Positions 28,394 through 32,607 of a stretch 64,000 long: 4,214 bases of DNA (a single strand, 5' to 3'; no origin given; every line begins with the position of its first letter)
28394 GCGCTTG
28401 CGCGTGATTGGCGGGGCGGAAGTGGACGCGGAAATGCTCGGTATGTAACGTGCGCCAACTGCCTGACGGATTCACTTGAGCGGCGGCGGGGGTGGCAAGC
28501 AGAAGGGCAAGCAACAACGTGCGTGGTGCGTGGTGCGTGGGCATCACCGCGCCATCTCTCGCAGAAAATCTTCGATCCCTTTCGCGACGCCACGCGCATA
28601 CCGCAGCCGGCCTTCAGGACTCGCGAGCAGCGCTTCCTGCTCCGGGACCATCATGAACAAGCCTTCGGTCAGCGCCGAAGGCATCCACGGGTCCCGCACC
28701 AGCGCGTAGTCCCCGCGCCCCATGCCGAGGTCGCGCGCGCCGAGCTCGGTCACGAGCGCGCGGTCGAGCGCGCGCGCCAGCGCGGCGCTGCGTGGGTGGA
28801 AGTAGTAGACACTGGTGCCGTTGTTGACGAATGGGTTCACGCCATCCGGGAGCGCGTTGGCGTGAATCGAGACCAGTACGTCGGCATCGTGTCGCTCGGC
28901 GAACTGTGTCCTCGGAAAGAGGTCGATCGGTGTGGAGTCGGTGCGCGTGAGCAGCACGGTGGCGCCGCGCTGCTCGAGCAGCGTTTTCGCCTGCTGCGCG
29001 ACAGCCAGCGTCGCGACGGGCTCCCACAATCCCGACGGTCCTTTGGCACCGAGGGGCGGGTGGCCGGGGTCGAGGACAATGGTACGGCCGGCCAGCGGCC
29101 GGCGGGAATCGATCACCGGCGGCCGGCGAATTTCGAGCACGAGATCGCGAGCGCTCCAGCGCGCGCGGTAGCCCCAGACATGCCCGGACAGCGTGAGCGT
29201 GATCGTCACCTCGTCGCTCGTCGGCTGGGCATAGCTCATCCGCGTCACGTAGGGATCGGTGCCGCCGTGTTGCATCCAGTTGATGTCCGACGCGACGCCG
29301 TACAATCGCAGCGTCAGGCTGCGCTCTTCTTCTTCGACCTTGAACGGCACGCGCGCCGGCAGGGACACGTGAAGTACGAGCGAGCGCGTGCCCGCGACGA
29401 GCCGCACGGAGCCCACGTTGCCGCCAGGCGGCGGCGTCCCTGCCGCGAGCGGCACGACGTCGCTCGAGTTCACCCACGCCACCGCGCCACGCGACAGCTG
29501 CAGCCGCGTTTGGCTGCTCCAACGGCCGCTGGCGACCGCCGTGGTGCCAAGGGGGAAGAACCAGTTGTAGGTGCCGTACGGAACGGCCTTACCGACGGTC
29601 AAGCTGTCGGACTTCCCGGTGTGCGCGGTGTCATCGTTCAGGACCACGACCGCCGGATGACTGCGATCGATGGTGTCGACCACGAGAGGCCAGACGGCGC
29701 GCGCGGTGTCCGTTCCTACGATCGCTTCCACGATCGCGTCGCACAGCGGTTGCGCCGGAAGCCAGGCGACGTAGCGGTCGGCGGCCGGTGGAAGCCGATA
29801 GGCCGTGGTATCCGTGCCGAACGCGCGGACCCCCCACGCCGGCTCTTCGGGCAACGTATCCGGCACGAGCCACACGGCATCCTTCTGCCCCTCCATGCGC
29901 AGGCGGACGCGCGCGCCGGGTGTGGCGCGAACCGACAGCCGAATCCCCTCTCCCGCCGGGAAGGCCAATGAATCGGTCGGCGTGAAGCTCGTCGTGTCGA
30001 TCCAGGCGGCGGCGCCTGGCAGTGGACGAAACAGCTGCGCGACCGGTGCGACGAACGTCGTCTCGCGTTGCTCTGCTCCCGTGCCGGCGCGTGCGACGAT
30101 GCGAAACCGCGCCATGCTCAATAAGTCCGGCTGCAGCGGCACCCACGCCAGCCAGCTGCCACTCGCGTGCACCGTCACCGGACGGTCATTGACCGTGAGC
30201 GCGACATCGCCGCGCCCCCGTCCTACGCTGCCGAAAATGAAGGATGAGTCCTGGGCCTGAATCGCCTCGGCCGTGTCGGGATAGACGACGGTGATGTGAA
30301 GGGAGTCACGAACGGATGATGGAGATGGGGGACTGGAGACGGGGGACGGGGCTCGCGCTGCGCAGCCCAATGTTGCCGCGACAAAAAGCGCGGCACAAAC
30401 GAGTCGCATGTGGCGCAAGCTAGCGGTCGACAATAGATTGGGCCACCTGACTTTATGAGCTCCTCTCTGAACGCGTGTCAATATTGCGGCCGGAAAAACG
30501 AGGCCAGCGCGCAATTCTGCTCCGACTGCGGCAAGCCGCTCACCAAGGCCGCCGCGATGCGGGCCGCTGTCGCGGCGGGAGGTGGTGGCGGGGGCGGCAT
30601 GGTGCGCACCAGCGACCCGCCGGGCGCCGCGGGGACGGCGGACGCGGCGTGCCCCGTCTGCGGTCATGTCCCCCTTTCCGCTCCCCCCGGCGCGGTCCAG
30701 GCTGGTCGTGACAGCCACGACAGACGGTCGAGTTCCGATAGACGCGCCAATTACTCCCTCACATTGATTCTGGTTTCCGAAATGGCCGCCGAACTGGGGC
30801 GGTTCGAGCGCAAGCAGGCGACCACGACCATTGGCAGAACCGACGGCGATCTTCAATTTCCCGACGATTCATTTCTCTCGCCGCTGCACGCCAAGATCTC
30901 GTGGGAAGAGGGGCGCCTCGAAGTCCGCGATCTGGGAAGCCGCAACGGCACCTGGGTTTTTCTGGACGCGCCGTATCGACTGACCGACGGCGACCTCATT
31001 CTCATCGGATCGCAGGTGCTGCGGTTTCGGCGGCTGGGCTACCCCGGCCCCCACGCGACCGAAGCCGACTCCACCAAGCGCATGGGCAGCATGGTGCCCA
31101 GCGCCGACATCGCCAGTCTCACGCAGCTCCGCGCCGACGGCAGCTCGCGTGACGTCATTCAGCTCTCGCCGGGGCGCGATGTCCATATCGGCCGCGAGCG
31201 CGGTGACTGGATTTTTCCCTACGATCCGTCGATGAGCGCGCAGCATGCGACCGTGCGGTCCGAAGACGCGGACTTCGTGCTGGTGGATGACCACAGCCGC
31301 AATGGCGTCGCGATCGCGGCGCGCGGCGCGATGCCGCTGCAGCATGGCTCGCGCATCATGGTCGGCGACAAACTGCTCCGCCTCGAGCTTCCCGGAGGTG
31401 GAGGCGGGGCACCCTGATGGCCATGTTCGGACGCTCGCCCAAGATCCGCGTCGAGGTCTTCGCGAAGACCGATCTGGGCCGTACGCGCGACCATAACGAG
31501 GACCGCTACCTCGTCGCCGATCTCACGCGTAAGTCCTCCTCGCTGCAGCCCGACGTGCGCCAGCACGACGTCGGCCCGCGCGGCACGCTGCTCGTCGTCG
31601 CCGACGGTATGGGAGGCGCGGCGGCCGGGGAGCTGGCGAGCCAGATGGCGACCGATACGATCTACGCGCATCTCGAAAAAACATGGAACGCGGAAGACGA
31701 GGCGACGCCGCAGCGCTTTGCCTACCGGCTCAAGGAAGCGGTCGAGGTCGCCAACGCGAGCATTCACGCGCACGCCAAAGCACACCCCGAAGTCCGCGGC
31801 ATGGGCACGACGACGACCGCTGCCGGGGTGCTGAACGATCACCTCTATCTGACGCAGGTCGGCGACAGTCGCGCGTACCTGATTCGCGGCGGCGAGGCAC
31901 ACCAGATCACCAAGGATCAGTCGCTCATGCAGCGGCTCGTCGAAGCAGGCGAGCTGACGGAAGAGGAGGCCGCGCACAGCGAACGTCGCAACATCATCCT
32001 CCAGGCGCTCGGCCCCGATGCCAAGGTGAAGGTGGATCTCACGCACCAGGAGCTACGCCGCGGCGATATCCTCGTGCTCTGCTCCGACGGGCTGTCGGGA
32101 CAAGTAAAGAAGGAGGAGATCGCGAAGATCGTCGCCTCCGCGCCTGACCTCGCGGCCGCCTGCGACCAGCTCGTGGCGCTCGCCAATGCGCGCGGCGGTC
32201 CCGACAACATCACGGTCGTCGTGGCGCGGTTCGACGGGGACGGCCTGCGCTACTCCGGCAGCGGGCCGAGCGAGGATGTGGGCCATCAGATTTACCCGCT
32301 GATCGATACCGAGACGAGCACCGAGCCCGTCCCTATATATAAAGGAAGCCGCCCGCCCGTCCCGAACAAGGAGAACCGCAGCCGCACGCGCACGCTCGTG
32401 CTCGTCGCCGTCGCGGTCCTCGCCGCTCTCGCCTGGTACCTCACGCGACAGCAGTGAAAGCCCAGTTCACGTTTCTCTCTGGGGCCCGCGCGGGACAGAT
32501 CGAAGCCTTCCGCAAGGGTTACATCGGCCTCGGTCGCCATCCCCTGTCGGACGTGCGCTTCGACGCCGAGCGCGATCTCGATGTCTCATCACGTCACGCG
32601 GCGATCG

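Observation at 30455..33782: Three-gene phospho-Thr module: Zn-ribbon/2xFHA protein, TM-anchored PP2C, and an FHA-TM-trypsin protease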

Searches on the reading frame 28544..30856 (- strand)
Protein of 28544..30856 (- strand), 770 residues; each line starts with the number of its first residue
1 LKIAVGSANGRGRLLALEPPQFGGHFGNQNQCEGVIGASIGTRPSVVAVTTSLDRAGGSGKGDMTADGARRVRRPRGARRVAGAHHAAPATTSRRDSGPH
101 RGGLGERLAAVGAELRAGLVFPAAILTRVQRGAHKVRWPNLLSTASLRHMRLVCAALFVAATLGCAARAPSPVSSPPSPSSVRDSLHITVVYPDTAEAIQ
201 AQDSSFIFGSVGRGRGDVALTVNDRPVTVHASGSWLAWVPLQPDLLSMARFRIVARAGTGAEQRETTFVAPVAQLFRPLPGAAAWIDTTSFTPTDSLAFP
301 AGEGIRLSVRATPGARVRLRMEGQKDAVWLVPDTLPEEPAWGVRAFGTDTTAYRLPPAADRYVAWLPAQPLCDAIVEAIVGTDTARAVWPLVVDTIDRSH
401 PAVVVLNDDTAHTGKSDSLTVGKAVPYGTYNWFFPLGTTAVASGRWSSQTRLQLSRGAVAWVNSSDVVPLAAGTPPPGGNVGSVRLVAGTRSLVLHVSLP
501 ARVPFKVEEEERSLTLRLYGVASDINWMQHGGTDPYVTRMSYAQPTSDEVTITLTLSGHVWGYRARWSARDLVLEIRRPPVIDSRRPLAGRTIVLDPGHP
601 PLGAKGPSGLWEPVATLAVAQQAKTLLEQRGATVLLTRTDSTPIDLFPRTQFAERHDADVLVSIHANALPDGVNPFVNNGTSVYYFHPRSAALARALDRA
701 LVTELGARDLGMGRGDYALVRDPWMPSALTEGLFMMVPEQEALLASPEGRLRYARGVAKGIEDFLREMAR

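Call 3: search_protein_families(library=pfam, proteins=[window:28544-30856:-], max_evalue=0.01)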
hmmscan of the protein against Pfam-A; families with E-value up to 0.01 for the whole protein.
window:28544-30856:- (770 aa): 1 family
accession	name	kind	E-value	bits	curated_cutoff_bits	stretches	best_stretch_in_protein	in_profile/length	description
PF01520.23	Amidase_3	-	5.1e-31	108.5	27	1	593-762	1-173/174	N-acetylmuramoyl-L-alanine amidase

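Call 6: search_protein_families(library=ncbifam, proteins=[window:28544-30409:-], max_evalue=0.001)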
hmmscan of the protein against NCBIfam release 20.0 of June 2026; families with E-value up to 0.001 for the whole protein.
window:28544-30409:- (621 aa): 5 families
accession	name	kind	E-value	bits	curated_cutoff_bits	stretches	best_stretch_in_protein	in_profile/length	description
TIGR02883.1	spore_cwlD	equivalog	1.1e-18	68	221.55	1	442-615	1-189/189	N-acetylmuramoyl-L-alanine amidase CwlD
NF007652.1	PRK10319.1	equivalog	2.3e-17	63.2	400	1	439-546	55-163/291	N-acetylmuramoyl-L-alanine amidase AmiA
NF038140.1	amidase_Rv3717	exception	3e-12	46.5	335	1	454-617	58-232/233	Rv3717 family N-acetylmuramoyl-L-alanine amidase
NF007751.0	PRK10431.1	equivalog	1.4e-11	43.6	532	1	445-540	195-289/445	N-acetylmuramoyl-L-alanine amidase AmiB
NF038267.1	amidase_AmiC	exception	2.8e-06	26.2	700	1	443-542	188-286/407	N-acetylmuramoyl-L-alanine amidase AmiC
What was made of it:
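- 28544..30409 (-): Amidase_3 (N-acetylmuramoyl-L-alanine amidase) lipoprotein of 621 aa, with a roughly 440-aa N-terminal region of unknown fold. It is divergently transcribed and is the candidate periplasmic substrate or partner. Calls 3, 6.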

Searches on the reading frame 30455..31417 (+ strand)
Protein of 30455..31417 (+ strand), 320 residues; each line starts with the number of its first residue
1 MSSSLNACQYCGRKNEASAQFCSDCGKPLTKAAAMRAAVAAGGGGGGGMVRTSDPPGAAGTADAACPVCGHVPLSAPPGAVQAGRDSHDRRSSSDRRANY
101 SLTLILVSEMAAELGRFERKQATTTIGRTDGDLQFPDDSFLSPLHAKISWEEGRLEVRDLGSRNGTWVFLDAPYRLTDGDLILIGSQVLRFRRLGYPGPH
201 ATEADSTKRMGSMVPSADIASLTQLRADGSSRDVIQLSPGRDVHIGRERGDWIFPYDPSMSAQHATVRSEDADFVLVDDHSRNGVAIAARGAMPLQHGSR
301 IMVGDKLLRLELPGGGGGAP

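Call 3: search_protein_families(library=pfam, proteins=[window:30455-31417:+], max_evalue=0.01)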
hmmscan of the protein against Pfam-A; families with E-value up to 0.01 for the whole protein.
window:30455-31417:+ (320 aa): 7 families
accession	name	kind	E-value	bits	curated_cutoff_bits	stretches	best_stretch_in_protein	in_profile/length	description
PF00498.31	FHA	-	5.9e-23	81.5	20.7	2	124-185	1-67/67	FHA domain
PF16697.10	Yop-YscD_cpl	-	2.5e-10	40.9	33.2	2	240-311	16-91/94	Inner membrane component of T3SS, cytoplasmic domain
PF12773.13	DZR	-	1.5e-06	28.7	27.3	1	8-72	1-33/45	Double zinc ribbon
PF13240.11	Zn_Ribbon_1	-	4.9e-06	26.6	25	1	8-29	2-23/23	zinc-ribbon domain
PF24463.1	DUF7577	-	1.6e-05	24.9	28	1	8-29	5-26/27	Domain of unknown function (DUF7577)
PF13248.11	Zn_ribbon_3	-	0.00014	21.7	27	1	6-29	3-26/26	zinc-ribbon domain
PF24460.1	DUF7575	-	0.0021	17.8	28.5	0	6-29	4-27/28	Domain of unknown function (DUF7575)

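Call 6: search_protein_families(library=ncbifam, proteins=[window:30455-31417:+], max_evalue=0.001)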
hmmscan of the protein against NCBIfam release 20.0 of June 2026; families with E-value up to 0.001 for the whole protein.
window:30455-31417:+ (320 aa): 3 families
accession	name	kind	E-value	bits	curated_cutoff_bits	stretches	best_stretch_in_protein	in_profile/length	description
NF049868.1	FhaB_Rv0019c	equivalog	1.3e-16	61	125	2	87-190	51-157/158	FHA domain-containing protein FhaB/FipA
TIGR03354.1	VI_FHA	hypoth_equivalog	1.6e-14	54.5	120.25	2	240-312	23-103/420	type VI secretion system-associated FHA domain protein TagH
NF041660.2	oxygluDhInhib_OdhI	equivalog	8.2e-11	41.9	200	1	101-186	35-122/130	oxoglutarate dehydrogenase inhibitor Odhl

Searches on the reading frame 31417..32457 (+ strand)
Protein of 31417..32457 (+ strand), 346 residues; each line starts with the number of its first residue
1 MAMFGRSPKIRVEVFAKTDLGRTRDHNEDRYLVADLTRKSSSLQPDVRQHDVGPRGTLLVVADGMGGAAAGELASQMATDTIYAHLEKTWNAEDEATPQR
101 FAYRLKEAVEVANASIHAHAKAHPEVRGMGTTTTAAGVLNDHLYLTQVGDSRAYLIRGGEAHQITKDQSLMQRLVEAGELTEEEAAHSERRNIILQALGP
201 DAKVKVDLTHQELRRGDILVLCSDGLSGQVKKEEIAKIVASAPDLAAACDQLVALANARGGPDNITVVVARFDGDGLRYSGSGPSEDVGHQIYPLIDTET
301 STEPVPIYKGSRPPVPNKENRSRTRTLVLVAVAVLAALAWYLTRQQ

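Call 3: search_protein_families(library=pfam, proteins=[window:31417-32457:+], max_evalue=0.01)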
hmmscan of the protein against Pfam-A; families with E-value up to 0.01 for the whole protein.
window:31417-32457:+ (346 aa): 3 families
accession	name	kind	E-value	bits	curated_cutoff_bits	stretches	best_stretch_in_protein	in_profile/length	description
PF13672.11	PP2C_2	-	8.4e-17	61.8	24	1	49-234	17-182/209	Protein phosphatase 2C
PF00481.26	PP2C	-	2.3e-13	50.9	20.3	1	57-169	35-141/255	Protein phosphatase 2C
PF07228.17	SpoIIE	-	4e-07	30.6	25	1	55-272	3-191/192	Stage II sporulation protein E (SpoIIE)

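Call 6: search_protein_families(library=ncbifam, proteins=[window:31417-32457:+], max_evalue=0.001)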
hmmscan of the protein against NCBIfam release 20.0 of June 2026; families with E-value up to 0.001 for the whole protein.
window:31417-32457:+ (346 aa): 3 families
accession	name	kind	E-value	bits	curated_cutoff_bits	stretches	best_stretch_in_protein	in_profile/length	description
NF033484.1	Stp1_PP2C_phos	equivalog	5e-73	245.4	230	1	17-270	1-231/232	Stp1/IreP family PP2C-type Ser/Thr phosphatase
NF011149.0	PRK14559.1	equivalog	3.3e-40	138.5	374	1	11-272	371-631/642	serine/threonine phosphatase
TIGR02865.1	spore_II_E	equivalog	0.00029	19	490.8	1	202-272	683-763/764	stage II sporulation protein E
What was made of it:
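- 31417..32457 (+): Tail-anchored PP2C phosphatase. The catalytic domain spans about aa 17-270. A conserved linker motif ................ lies at aa 293-308 (nt 32293-32340). The C-terminal TM is at aa 326-342 (nt 32392-32442). Calls 3 and 6 (Stp1/IreP 245.4 bits against a cut-off of 230).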
